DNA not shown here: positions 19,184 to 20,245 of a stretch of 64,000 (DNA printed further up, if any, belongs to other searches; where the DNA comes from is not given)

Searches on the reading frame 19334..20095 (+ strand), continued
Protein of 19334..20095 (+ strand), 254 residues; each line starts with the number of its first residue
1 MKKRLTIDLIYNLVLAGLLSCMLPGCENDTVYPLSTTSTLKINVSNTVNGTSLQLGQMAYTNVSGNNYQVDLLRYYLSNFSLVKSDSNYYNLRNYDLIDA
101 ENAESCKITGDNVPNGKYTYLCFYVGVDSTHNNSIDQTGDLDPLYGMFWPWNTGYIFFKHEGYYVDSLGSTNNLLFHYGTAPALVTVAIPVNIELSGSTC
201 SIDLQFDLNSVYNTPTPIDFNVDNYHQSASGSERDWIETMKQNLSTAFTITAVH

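Call 81: find_encoding_contigs(protein=P0343, flank=7000, max_places=1)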
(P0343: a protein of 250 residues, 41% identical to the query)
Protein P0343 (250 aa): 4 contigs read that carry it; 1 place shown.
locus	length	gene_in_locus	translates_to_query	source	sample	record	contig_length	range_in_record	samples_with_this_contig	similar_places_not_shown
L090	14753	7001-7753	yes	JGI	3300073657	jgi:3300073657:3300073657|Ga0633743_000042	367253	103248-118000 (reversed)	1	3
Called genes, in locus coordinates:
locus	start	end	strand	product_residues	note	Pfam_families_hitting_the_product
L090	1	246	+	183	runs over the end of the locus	-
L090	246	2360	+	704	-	PF09371:Tex_N, PF22706:Tex_central_region, PF14639:YqgF, PF16921:Tex_YqgF, PF14635:HHH_7, PF12836:HHH_3, PF17674:HHH_9, PF00575:S1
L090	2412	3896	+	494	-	-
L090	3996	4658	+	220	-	PF00571:CBS (faint)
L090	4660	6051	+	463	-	-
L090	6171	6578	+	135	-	PF26622:DUF8199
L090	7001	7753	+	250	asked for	PF20243:MbnP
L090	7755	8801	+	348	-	PF03150:CCP_MauG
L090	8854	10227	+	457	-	PF00324:AA_permease, PF13520:AA_permease_2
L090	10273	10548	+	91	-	-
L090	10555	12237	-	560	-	PF07498:Rho_N (weak), PF07497:Rho_RNA_bind, PF00006:ATP-synt_ab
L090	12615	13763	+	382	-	PF03150:CCP_MauG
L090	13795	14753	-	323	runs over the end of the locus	PF28542:DUF8434, PF02470:MlaD, PF28544:Helical_needle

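Call 82: find_encoding_contigs(protein=P0366, flank=7000, max_places=1)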
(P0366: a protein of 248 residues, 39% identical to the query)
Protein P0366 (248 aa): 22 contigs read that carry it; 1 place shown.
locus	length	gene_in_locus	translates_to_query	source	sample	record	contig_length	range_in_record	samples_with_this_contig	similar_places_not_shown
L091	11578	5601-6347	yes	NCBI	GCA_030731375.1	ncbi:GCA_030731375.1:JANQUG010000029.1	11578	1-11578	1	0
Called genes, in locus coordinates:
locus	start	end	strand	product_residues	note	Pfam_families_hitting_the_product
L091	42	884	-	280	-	-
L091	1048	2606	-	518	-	PF13895:Ig_2 (faint), PF11617:Cu-binding_MopE, PF18962:Por_Secre_tail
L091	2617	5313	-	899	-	PF00932:LTD, PF11617:Cu-binding_MopE (weak), PF22494:choice_anch_I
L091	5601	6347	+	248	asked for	PF20243:MbnP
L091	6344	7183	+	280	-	PF03150:CCP_MauG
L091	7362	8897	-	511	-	PF13541:ChlI, PF00493:MCM (faint), PF01078:Mg_chelatase, PF07728:AAA_5, PF13335:Mg_chelatase_C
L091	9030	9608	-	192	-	PF03831:YjdM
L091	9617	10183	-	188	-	PF13580:SIS_2, PF01380:SIS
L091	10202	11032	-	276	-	-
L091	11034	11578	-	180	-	PF01915:Glyco_hydro_3_C, PF14310:Fn3-like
